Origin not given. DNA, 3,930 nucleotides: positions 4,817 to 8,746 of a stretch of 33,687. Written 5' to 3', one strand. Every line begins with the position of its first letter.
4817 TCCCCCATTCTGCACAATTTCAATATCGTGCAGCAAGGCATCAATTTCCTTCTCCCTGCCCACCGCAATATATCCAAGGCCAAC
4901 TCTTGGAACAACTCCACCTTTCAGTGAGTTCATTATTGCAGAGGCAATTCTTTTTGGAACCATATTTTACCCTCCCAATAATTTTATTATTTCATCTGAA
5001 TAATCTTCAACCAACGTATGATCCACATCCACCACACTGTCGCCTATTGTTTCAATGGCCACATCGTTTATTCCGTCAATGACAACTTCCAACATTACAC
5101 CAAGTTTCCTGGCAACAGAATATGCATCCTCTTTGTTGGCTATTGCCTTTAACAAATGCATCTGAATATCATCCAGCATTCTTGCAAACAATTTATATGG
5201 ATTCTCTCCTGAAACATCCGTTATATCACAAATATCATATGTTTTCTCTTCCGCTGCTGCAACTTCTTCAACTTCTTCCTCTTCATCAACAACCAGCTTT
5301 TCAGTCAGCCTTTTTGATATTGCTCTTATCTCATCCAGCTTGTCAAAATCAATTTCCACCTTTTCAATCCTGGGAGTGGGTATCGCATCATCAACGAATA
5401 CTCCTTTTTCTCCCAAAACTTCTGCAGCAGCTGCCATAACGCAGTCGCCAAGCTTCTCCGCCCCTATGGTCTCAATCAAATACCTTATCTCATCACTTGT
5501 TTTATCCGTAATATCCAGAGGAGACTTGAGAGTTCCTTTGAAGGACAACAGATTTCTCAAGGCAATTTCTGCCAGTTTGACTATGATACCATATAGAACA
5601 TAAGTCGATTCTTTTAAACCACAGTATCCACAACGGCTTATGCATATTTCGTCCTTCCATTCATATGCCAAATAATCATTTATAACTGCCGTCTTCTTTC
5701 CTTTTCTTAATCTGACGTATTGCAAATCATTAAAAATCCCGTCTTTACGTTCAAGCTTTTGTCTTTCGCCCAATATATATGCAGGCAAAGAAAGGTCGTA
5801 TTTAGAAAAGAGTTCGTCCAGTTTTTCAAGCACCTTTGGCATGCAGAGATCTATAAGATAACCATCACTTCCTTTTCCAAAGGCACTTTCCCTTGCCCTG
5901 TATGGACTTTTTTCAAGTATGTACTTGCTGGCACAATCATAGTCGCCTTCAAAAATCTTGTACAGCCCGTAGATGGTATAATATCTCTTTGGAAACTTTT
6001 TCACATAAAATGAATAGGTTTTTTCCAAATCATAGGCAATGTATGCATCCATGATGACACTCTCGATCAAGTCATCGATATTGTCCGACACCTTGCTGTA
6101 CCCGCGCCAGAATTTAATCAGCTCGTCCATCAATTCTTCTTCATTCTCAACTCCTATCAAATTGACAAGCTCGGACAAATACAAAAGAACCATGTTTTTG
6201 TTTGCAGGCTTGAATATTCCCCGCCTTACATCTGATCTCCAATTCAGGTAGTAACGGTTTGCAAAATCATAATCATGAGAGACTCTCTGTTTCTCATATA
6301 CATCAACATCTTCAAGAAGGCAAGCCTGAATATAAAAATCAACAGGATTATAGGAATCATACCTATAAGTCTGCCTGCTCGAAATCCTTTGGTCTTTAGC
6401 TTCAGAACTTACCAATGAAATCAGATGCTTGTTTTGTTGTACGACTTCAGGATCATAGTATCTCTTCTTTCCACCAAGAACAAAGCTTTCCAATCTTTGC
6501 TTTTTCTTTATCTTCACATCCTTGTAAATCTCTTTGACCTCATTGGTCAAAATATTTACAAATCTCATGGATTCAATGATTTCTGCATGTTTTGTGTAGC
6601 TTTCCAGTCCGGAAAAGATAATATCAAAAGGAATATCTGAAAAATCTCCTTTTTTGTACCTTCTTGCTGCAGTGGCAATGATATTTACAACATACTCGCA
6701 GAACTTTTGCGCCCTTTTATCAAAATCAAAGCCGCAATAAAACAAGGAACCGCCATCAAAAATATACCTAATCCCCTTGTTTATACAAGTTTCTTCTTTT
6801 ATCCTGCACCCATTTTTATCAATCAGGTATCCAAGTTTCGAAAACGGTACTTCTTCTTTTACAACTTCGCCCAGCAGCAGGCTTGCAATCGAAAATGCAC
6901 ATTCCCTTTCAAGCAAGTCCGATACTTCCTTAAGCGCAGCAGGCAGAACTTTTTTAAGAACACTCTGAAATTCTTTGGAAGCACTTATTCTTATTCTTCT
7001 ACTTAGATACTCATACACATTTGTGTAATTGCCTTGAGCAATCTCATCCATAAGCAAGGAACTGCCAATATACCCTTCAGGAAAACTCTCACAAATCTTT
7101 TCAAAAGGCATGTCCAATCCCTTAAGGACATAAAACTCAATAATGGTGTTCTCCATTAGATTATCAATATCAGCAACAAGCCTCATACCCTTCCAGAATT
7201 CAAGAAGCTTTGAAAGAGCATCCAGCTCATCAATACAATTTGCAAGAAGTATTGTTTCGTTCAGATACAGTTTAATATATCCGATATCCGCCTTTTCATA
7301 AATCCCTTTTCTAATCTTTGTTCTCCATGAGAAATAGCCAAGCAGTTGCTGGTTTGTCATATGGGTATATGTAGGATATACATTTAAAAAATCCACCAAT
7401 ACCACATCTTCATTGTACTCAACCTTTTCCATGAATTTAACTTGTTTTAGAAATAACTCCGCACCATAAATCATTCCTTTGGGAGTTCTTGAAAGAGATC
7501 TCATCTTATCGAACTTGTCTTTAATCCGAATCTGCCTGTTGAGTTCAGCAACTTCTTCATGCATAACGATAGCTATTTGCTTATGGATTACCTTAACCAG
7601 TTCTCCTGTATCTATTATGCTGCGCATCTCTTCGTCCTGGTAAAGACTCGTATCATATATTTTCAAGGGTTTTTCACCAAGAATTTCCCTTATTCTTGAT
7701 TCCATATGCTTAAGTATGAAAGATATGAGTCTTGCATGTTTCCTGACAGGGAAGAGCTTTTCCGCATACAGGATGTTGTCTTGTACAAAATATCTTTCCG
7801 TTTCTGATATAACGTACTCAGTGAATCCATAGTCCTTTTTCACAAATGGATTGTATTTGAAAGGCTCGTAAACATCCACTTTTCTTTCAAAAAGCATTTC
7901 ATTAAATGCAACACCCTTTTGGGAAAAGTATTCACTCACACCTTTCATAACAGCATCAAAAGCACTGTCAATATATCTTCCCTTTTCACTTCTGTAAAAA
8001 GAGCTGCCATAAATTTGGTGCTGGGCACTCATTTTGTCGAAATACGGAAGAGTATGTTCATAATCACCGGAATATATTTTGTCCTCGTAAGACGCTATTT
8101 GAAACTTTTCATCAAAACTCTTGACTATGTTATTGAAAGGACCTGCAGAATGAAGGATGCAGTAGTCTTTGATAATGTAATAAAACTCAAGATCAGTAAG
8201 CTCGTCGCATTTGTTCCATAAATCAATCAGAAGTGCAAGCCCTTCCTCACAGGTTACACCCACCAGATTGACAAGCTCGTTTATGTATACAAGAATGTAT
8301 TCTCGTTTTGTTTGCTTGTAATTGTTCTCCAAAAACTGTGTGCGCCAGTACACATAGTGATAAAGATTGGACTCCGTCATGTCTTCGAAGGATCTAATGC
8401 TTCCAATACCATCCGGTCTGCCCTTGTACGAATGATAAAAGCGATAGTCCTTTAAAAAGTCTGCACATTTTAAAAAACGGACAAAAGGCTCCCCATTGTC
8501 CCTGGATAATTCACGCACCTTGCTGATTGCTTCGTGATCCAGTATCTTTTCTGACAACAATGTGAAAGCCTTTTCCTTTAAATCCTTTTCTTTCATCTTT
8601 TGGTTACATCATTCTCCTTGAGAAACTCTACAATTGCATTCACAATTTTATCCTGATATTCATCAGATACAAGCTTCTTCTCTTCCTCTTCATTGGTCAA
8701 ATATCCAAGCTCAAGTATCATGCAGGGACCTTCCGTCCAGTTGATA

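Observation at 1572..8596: TerB-N/TerB-C giant protein + DUF2791 (BrxD-like) ATPase + Lhr/BrxHI-like DEAH helicase: a Shango-type anti-phage triad of unknown mechanism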

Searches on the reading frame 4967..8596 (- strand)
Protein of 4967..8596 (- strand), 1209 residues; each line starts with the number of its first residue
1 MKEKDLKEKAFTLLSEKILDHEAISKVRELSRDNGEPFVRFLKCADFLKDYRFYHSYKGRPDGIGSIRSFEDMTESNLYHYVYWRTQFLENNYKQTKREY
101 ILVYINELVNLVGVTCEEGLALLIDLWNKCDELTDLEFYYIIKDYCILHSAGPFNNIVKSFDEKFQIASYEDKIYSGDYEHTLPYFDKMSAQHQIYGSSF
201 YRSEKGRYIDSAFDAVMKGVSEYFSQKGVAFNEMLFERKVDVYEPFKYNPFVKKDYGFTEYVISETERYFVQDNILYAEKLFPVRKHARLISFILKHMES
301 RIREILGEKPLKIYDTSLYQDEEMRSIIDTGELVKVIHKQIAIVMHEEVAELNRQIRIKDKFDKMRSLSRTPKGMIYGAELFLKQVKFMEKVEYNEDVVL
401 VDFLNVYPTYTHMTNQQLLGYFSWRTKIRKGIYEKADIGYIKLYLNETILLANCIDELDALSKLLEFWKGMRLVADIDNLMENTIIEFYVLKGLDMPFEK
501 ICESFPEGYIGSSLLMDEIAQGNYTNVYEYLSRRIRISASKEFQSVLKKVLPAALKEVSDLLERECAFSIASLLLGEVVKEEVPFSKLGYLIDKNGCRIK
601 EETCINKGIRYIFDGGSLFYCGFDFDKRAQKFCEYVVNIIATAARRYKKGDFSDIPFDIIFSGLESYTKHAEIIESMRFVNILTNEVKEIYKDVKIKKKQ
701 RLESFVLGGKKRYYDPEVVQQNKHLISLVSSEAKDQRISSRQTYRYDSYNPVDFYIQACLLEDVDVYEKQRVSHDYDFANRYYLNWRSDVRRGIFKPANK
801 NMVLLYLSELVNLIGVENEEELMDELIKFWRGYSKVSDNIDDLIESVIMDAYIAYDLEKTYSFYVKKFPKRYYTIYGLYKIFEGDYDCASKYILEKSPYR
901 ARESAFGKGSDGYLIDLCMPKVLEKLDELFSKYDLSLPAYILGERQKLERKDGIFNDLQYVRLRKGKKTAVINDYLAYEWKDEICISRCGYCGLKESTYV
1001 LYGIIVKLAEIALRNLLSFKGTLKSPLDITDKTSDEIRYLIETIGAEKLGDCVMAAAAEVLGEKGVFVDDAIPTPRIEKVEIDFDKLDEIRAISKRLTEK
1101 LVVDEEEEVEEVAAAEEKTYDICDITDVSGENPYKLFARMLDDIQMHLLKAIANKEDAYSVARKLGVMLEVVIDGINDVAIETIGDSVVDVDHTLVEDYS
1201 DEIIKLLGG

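Call 3: search_protein_families(library=pfam, proteins=[window:4967-8596:-], max_evalue=0.01)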
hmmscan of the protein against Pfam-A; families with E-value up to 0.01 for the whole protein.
window:4967-8596:- (1209 aa): 2 families
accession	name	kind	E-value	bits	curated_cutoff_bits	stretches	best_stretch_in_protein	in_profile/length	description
PF13208.11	TerB_N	-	1e-33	117.3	25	3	358-562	10-201/207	TerB N-terminal domain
PF15615.11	TerB_C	-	5.3e-14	53.1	26.3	1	1077-1192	14-134/148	TerB-C domain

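Call 4: search_protein_families(library=padloc, proteins=[window:4967-8596:-], max_evalue=0.01)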
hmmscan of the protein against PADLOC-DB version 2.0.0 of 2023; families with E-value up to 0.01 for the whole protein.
window:4967-8596:- (1209 aa): 1 family
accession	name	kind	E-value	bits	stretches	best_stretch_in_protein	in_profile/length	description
PDLC03958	SngA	-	4.8e-66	222.5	3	722-1207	74-527/528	-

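Call 25: find_homologous_proteins(query=window:4967-8596:-, max_evalue=0.00001)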
Query window:4967-8596:- (1209 aa): 2 proteins with E <= 0.00001 among 6964 candidates.
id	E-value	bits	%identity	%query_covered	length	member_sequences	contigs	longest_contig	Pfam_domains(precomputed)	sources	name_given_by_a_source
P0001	0.0e+0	2479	91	100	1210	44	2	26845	PF13208.12,PF15615.12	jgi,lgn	jgi:hypothetical protein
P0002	0.0e+0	1112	45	99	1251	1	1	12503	PF13208.12,PF15615.12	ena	-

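Call 30: find_encoding_contigs(protein=P0002, flank=10000, max_places=4)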
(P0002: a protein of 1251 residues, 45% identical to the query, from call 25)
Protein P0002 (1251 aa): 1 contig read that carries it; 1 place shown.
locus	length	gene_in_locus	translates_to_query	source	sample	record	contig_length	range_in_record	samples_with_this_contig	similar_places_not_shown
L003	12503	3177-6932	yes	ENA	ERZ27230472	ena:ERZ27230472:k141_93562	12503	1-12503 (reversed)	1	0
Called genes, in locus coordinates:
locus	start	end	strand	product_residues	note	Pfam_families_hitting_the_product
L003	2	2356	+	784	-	?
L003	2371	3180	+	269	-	PF01520:Amidase_3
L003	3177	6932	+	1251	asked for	PF13208:TerB_N, PF15615:TerB_C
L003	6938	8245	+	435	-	PF10923:BrxC_BrxD, PF13191:AAA_16 (faint)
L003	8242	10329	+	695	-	PF04851:ResIII, PF00270:DEAD, PF00271:Helicase_C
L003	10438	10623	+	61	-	-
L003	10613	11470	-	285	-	PF02311:AraC_binding, PF07883:Cupin_2 (weak), PF12833:HTH_18, PF00165:HTH_AraC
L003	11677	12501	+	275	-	?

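Call 31: find_encoding_contigs(protein=P0001, flank=10000, max_places=4)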
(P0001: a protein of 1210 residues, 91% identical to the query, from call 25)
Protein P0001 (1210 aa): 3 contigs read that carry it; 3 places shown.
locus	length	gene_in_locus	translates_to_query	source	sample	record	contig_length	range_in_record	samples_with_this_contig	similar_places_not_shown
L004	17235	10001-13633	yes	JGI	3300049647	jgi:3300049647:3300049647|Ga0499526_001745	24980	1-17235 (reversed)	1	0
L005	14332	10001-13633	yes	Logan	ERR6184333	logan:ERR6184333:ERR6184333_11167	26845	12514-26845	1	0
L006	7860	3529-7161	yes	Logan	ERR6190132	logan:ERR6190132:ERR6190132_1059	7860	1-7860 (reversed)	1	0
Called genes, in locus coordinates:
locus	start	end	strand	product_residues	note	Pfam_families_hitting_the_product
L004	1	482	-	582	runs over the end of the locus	PF00488:MutS_V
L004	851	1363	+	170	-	PF22811:Zn_ribbon_NrdR, PF03477:ATP-cone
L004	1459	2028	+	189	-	PF13335:Mg_chelatase_C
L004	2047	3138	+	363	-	PF02481:DNA_processg_A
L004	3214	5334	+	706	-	PF01751:Toprim, PF01131:Topoisom_bac, PF01396:Zn_ribbon_Top1, PF02150:Zn_ribbon_RPB9 (faint), PF01396:Zn_ribbon_Top1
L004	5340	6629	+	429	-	PF01134:GIDA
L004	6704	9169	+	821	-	PF08531:Bac_rhamnosid_N, PF05592:Bac_rhamnosid, PF17389:Bac_rhamnosid6H, PF17390:Bac_rhamnosid_C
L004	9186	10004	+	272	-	PF01520:Amidase_3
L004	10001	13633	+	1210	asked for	PF13208:TerB_N, PF15615:TerB_C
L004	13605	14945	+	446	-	PF10923:BrxC_BrxD, PF13191:AAA_16 (weak)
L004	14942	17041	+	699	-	PF04851:ResIII, PF00270:DEAD, PF00271:Helicase_C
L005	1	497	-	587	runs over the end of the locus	PF00488:MutS_V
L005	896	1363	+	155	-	PF22811:Zn_ribbon_NrdR, PF03477:ATP-cone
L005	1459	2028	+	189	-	PF13335:Mg_chelatase_C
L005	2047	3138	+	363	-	PF02481:DNA_processg_A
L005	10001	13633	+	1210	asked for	PF13208:TerB_N, PF15615:TerB_C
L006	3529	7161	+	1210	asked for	PF13208:TerB_N, PF15615:TerB_C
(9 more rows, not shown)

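Call 42: search_protein_representatives(protein=window:4970-8566:-)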
Query: 1199 residues. Proteins with E-value up to 0.001 (for the whole library): 1590; up to 1e-10: 571; up to 1e-30: 18. The best 150 are listed.
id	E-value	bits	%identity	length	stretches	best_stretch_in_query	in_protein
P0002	0.0e+00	1111.8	46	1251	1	17-1199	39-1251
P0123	1.1e-207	709.4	38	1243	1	17-1195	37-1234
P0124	3.4e-102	360.0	41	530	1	8-495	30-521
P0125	1.3e-94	334.9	98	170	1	1030-1199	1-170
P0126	1.2e-50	189.3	28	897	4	29-308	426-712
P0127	1.7e-41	159.0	30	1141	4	795-1199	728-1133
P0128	5.2e-41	157.4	28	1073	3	795-1184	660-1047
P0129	1.1e-39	153.1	29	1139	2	786-1196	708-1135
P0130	9.0e-35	136.8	28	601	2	795-1192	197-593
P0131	1.2e-34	136.3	27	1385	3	652-1016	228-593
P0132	3.4e-34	134.9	29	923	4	792-1195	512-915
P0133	4.3e-33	131.2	27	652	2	795-1184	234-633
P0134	9.0e-33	130.1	28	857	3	795-1191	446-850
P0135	3.4e-32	128.2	32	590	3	348-516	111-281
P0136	4.0e-32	128.0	29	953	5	370-492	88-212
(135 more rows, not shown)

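Call 45: search_solved_structures(query=window:4967-8596:-, max_evalue=0.1)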
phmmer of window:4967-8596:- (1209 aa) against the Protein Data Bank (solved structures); distinct sequences matched with E-value up to 0.1: 0.

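Call 48: search_protein_families(library=ncbifam, proteins=[window:4967-8596:-], max_evalue=0.001)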
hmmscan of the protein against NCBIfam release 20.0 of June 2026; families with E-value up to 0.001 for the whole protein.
window:4967-8596:- (1209 aa): 0 families

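Call 74: search_protein_families(library=pfam, proteins=[L003:10613-11470:-, L003:11677-12501:+], max_evalue=0.001)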
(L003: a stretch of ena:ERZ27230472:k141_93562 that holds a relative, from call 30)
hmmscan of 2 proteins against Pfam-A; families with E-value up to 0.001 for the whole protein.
L003:10613-11470:- (285 aa): 4 families
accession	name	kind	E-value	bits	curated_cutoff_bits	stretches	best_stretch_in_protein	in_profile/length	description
PF12833.13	HTH_18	-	1.9e-22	79.7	33.6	1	198-275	1-78/80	Helix-turn-helix domain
PF00165.29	HTH_AraC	-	4.8e-16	58.9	26.6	1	242-275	9-41/42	Bacterial regulatory helix-turn-helix proteins, AraC family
PF02311.25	AraC_binding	-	7.3e-10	39.2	21.1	1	31-110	12-89/135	AraC-like ligand binding domain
PF07883.17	Cupin_2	-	1.5e-05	25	27.2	1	29-93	5-67/70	Cupin domain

L003:11677-12501:+ (275 aa): 0 families

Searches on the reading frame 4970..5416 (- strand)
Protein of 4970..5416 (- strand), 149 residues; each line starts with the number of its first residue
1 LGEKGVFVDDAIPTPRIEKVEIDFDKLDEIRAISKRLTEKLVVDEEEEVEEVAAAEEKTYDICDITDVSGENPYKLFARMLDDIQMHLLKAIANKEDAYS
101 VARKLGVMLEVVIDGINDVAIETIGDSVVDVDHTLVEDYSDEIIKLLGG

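Call 47: search_protein_families(library=pfam, proteins=[window:4970-5416:-], max_evalue=1)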
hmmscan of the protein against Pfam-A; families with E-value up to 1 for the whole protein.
seq(149 aa): 4 families
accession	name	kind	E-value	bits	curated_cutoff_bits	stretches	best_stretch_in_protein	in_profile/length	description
PF15615.11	TerB_C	-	1.1e-15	58.5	26.3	1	17-132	14-134/148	TerB-C domain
PF00619.27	CARD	-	0.031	14.7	23.9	1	41-93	31-83/85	Caspase recruitment domain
PF08385.17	DHC_N1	-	0.13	11.3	28.3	1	22-143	236-355/562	Dynein heavy chain, N-terminal region 1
PF13171.11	DUF4004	-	0.15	12.8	27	1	44-134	104-193/197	Protein of unknown function (DUF4004)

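Call 96: predict_structure(alignment_id=A4)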
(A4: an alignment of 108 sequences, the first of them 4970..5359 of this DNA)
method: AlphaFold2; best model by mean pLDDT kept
length: 130 residues; sequences in the alignment: 108
mean_pLDDT: 81.4   pTM: 0.59
mean pLDDT of the five models: 81.4, 81.4, 80.9, 80.4, 78.1
residues with pLDDT >= 90: 76; 70-90: 17; 50-70: 30; < 50: 7
segments of 3 or more residues with pLDDT < 50: 31-34
pLDDT, mean of each block of 10 residues (from residue 1): 69 71 55 49 54 91 97 96 97 97 96 95 89
secondary structure, 60 per line:
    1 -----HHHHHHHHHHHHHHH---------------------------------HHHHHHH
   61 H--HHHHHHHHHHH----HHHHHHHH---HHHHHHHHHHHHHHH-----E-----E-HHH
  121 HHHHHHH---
elements in order: H6-20 H54-61 H64-74 H79-86 H90-104 H118-127

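Call 98: fold_search(model_id=the predicted structure, library=pdb)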
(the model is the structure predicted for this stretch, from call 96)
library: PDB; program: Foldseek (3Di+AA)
matches with E <= 10: 241; with E <= 0.001: 0
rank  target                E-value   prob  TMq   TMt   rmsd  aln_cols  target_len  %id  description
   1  1b9n_A                3.2e-01  0.91  0.37  0.21   3.4        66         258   23  REGULATOR FROM ESCHERICHIA COLI (released 2000-03-15)
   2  1b9m_B                6.8e-01  0.80  0.36  0.21   3.2        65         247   23  REGULATOR FROM ESCHERICHIA COLI (released 2000-03-15)
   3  4wt0_A                7.2e-01  0.66  0.29  0.49   2.9        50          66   16  Crystal structure of the DNA binding domains of LiaRD191N from E. faecalis (released 2015-05-06)
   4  4gvp_A                8.5e-01  0.57  0.34  0.23   3.7        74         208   15  Crystal Structure of the Response Regulator Protein VraR from Staphylococcus aureus (released 2013-05-08)
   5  5y2v_A                9.0e-01  0.72  0.39  0.19   3.2        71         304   15  Strcutrue of the full-length CcmR complexed with 2-OG from Synechocystis PCC6803 (released 2017-12-27)
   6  1fse_D                9.0e-01  0.60  0.33  0.56   3.6        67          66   12  CRYSTAL STRUCTURE OF THE BACILLUS SUBTILIS REGULATORY PROTEIN GERE (released 2001-03-21)
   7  7ve5_A                9.6e-01  0.51  0.32  0.52   3.6        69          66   16  C-terminal domain of VraR (released 2022-05-18)
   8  5y2v_B                1.1e+00  0.60  0.37  0.18   3.6        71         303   17  Strcutrue of the full-length CcmR complexed with 2-OG from Synechocystis PCC6803 (released 2017-12-27)
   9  7ve4                  1.1e+00  0.47  0.33  0.52   3.6        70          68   16  C-terminal domain of VraR (released 2022-05-18)
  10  9iyz_C                1.1e+00  0.30  0.29  0.41   5.9        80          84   18  Crystal Structure of the Acinetobacter baumannii LysR family regulator AceR DNA-binding domain (P321) (released 2025-08-06)
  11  1fse_B                1.1e+00  0.51  0.33  0.53   4.1        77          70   14  CRYSTAL STRUCTURE OF THE BACILLUS SUBTILIS REGULATORY PROTEIN GERE (released 2001-03-21)
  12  2esn_C                1.2e+00  0.47  0.36  0.19   3.8        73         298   10  The crystal structure of probable transcriptional regulator PA0477 from Pseudomonas aeruginosa (released 2005-11-01)
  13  1b9m_A                1.3e+00  0.63  0.37  0.20   3.3        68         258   24  REGULATOR FROM ESCHERICHIA COLI (released 2000-03-15)
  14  2esn_A                1.3e+00  0.35  0.34  0.18   4.3        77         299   10  The crystal structure of probable transcriptional regulator PA0477 from Pseudomonas aeruginosa (released 2005-11-01)
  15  3isp_B                1.4e+00  0.57  0.37  0.20   2.9        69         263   22  Crystal structure of ArgP from Mycobacterium tuberculosis (released 2010-02-16)
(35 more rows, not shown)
